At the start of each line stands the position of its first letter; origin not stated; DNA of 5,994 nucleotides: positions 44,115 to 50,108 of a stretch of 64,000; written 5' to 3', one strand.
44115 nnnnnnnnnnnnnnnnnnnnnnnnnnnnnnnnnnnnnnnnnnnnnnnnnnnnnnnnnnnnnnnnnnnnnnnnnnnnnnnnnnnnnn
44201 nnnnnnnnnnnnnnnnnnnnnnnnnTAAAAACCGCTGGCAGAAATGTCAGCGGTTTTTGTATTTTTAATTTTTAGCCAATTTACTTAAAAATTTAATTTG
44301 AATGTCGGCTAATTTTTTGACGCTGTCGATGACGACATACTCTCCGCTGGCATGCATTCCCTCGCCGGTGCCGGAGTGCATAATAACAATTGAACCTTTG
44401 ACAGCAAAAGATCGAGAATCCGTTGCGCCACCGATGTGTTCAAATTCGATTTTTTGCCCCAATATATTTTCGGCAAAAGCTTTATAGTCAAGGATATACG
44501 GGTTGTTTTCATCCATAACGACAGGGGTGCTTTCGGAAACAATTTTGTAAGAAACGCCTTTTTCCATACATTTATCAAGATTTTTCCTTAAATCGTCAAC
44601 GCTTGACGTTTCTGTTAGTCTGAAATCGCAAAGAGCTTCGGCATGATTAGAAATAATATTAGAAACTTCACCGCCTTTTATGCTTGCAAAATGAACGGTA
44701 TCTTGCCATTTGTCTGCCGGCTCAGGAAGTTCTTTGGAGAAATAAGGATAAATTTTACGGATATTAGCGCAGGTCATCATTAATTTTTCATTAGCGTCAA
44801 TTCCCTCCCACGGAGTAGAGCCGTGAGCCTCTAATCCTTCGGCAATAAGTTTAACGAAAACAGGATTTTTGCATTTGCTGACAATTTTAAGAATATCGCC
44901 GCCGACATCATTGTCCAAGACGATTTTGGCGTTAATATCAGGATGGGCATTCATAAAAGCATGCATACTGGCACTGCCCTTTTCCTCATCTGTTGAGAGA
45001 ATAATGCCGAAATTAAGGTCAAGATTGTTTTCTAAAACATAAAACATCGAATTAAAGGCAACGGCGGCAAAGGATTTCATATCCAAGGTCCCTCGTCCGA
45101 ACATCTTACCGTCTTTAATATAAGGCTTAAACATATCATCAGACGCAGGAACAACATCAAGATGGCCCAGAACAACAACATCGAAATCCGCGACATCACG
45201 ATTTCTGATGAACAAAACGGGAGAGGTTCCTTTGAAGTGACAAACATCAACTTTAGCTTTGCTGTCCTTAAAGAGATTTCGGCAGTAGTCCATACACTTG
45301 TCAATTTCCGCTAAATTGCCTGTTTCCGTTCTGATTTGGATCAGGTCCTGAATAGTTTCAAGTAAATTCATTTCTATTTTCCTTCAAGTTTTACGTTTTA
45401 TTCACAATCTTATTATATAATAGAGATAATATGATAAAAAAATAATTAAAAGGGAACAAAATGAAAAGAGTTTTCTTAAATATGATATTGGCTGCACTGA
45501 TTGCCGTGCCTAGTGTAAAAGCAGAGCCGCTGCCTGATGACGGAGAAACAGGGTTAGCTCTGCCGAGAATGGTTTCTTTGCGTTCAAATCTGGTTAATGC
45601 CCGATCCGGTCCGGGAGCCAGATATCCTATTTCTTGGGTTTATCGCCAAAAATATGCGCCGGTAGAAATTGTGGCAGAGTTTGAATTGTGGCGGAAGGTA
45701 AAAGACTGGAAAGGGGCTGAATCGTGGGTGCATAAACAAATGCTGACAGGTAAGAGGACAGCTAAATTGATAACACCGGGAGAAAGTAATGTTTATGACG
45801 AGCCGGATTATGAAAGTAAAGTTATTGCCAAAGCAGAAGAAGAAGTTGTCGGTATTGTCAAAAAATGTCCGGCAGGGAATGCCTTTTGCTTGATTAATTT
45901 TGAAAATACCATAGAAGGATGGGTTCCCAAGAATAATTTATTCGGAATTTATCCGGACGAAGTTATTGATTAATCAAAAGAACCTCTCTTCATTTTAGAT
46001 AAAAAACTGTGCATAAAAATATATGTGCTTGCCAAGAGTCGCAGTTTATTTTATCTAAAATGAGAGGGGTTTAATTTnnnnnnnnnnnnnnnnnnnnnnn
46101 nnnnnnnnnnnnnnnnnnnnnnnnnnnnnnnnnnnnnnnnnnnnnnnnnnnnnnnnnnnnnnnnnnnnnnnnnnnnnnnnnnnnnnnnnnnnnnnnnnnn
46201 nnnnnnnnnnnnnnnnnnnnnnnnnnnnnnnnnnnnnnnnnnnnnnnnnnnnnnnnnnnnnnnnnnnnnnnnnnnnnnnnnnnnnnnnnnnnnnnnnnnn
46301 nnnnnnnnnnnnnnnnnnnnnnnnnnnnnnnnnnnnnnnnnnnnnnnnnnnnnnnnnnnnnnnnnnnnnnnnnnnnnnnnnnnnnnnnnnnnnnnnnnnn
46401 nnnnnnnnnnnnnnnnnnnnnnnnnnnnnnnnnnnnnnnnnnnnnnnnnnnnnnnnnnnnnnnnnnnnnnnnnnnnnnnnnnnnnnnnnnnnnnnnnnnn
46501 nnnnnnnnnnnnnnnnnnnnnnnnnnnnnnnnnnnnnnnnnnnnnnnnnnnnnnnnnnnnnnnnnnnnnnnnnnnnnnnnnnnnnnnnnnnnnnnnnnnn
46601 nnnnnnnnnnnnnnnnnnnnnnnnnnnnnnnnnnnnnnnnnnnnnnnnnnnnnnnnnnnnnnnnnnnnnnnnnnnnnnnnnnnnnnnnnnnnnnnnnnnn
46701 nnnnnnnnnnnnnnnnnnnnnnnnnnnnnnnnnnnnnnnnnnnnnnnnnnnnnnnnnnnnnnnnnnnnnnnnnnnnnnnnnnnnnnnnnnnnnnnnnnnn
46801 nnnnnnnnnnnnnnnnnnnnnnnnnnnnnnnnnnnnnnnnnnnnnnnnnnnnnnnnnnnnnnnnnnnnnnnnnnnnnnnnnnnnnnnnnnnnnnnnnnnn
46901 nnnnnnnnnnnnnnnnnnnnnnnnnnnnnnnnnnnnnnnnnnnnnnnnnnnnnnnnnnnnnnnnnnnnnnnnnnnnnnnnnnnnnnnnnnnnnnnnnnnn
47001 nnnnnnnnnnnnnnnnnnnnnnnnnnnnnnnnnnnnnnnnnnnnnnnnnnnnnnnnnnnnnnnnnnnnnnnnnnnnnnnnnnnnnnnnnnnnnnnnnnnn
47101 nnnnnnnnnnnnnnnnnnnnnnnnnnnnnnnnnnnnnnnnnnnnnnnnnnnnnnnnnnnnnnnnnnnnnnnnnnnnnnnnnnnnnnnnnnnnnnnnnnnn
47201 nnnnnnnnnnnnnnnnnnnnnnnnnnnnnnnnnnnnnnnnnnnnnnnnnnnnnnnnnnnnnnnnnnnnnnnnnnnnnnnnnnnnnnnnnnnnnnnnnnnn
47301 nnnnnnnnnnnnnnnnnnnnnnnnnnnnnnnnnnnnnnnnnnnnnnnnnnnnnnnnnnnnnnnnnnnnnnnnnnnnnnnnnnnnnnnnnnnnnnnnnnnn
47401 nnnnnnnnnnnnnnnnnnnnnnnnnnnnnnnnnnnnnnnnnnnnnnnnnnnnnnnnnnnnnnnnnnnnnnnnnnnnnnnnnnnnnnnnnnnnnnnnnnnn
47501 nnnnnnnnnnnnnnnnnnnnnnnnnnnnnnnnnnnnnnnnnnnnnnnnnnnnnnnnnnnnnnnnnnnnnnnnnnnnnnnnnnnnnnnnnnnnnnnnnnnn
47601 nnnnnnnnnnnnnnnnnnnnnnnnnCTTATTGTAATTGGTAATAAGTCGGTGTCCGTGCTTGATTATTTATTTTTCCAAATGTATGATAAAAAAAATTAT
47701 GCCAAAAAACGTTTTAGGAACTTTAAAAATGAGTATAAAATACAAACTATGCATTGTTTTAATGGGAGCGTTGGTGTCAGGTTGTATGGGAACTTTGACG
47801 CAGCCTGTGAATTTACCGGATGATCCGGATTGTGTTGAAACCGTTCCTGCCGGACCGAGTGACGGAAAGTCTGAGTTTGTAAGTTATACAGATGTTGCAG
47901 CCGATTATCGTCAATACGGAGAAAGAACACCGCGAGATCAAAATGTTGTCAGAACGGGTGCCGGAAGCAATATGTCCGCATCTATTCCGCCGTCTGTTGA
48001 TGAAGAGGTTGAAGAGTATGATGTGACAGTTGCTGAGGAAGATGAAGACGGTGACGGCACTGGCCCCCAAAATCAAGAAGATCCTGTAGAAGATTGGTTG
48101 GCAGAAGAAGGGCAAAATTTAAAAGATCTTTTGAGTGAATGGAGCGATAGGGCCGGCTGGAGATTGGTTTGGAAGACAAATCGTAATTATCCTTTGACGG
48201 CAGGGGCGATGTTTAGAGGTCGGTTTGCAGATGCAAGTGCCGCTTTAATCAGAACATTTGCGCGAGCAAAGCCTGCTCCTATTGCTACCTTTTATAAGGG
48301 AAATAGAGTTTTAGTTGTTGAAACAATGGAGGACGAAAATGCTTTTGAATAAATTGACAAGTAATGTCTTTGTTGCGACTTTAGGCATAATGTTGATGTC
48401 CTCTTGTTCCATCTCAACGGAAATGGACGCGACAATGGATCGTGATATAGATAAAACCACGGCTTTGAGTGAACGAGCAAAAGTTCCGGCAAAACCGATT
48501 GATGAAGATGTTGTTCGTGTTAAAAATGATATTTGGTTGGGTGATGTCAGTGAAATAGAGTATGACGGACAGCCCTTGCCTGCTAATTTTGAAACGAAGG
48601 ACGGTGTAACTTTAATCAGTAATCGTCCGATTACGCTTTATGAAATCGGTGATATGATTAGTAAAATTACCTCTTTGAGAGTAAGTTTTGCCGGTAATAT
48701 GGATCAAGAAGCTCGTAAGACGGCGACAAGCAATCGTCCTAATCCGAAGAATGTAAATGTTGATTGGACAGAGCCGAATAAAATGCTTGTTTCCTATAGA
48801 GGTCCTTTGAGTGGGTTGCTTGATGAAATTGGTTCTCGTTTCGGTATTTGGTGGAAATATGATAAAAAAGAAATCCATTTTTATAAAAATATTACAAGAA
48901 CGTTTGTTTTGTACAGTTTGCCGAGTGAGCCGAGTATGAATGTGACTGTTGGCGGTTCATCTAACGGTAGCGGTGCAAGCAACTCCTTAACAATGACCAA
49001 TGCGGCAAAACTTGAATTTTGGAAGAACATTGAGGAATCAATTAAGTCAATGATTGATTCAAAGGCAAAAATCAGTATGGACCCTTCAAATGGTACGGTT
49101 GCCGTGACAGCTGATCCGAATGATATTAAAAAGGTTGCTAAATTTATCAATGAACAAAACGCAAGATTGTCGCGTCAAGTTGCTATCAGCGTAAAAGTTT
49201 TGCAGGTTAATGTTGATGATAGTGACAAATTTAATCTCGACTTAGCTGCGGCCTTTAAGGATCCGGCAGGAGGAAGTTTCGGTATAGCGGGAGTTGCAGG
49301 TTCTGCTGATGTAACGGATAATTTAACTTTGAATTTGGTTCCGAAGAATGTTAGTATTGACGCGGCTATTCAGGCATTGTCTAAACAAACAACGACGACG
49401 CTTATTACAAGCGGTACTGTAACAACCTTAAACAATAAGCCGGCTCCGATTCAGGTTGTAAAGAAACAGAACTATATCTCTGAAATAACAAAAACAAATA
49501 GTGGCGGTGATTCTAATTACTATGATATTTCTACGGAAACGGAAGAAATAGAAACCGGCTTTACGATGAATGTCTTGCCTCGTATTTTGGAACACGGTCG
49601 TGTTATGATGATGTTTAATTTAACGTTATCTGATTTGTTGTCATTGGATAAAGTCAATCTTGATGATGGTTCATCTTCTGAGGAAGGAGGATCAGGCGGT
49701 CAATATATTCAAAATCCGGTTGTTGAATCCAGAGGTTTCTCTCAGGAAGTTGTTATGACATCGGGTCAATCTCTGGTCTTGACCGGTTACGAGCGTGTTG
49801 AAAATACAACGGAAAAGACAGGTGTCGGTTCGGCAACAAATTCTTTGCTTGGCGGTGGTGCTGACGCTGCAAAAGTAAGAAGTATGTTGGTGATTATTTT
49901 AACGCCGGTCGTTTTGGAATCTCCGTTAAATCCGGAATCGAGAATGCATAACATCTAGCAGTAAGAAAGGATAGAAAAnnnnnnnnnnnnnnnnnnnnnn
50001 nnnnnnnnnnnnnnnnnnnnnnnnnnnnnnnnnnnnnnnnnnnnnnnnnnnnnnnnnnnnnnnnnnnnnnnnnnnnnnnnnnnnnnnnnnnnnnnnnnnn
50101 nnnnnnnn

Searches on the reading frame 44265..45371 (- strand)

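Call 17: search_protein_families(library=pfam, proteins=[window:44265-45371:-], max_evalue=0.001)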
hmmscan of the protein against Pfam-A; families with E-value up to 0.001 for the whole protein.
window:44265-45371:- (368 aa): 2 families
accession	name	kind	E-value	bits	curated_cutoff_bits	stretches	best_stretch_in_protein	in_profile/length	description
PF01546.33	Peptidase_M20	-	1.8e-22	80.7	24.6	1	68-362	3-204/206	Peptidase family M20/M25/M40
PF07687.19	M20_dimer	-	9.9e-12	45.2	21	1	172-271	8-101/107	Peptidase dimerisation domain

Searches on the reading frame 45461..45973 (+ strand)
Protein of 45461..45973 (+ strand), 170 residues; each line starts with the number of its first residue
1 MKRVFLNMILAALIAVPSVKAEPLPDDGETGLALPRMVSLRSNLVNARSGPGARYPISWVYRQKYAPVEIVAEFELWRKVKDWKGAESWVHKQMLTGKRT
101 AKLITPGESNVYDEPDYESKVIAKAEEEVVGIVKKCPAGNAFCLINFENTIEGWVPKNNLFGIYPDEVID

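Call 23: search_protein_families(library=pfam, proteins=[window:45461-45973:+], max_evalue=1)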
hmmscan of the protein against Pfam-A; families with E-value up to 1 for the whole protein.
window:45461-45973:+ (170 aa): 2 families
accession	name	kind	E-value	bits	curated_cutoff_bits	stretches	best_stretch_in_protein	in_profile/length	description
PF06347.19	SH3_4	-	1.7e-18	66.5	24.1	2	42-97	2-56/56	Bacterial SH3 domain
PF08239.17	SH3_3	-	1.1e-08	35.5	27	2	45-95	3-53/54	Bacterial SH3 domain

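Call 24: search_protein_families(library=ncbifam, proteins=[window:45461-45973:+], max_evalue=1)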
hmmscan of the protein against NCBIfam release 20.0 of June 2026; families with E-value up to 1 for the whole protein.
window:45461-45973:+ (170 aa): 1 family
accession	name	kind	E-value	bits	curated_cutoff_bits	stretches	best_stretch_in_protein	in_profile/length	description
TIGR04211.1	SH3_and_anchor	equivalog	0.00017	21.3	65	1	45-105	8-68/198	TIGR04211 family SH3 domain-containing protein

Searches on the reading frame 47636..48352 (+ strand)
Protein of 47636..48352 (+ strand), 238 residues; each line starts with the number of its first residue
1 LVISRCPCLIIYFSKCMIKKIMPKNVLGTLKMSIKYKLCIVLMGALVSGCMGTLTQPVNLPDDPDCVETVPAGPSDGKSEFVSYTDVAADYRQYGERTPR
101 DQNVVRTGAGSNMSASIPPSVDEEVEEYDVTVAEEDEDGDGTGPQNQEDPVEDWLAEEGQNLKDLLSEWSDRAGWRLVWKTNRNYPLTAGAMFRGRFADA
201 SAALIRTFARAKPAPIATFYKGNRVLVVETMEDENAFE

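Call 23: search_protein_families(library=pfam, proteins=[window:47636-48352:+], max_evalue=1)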
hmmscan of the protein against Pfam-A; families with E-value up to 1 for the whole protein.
window:47636-48352:+ (238 aa): 2 families
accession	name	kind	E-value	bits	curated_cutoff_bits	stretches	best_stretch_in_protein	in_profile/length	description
PF10671.14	TcpQ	-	1.4e-16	60.8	27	1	153-229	2-78/80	Toxin co-regulated pilus biosynthesis protein Q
PF13432.12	TPR_16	-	0.15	13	32.7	1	191-222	7-38/65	Tetratricopeptide repeat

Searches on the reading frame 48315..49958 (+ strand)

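Call 23: search_protein_families(library=pfam, proteins=[window:48315-49958:+], max_evalue=1)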
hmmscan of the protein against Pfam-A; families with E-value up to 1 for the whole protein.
window:48315-49958:+ (547 aa): 5 families
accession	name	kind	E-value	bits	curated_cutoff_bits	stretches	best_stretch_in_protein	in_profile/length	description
PF00263.26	Secretin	-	7.9e-14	52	27.5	1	354-504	1-134/169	Bacterial type II and III secretion system protein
PF23248.1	KH_PARP14_2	-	3.9e-05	23.8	27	1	232-288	9-65/72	PARP14, second type I KH domain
PF03958.22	Secretin_N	-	0.0014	19.3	28.2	1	239-279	14-61/69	Bacterial type II/III secretion system short domain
PF07655.18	Secretin_N_2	-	0.0069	17.3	23.4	1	213-250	41-80/91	Secretin N-terminal domain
PF00403.32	HMA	-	0.22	12.4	24.8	1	238-278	15-53/62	Heavy-metal-associated domain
